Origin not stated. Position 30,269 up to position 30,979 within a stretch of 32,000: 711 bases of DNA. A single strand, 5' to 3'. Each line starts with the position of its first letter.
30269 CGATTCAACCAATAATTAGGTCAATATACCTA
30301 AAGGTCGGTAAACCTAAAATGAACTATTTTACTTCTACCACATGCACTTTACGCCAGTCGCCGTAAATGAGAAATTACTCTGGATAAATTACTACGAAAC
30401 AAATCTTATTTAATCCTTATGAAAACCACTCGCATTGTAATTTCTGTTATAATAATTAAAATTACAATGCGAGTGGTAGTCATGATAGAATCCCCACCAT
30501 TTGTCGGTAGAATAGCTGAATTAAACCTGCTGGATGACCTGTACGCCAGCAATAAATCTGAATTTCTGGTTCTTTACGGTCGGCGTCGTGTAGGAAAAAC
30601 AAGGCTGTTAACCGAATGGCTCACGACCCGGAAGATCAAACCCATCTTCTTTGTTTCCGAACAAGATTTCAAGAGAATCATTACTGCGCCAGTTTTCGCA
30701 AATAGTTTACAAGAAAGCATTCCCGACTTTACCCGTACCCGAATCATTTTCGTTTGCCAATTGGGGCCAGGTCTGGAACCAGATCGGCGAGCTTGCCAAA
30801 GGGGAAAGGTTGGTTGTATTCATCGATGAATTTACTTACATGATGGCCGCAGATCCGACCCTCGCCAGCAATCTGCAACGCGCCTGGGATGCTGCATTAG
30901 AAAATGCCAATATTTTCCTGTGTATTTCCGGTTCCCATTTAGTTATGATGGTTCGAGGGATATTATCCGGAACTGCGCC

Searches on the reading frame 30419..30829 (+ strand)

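Call 77: search_protein_families(library=pfam, proteins=[window:30419-30829:+], max_evalue=0.01)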
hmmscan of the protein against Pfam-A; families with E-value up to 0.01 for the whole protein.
window:30419-30829:+ (136 aa): 3 families
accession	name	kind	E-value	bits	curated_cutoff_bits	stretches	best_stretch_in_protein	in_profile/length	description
PF01637.24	ATPase_2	-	1.2e-07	32.3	33.2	1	28-80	1-55/225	ATPase domain predominantly from Archaea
PF13191.12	AAA_16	-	3.1e-05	25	32.6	1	27-96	1-72/167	AAA ATPase domain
PF13173.12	AAA_14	-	0.0042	17.5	27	1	48-86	3-42/129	AAA domain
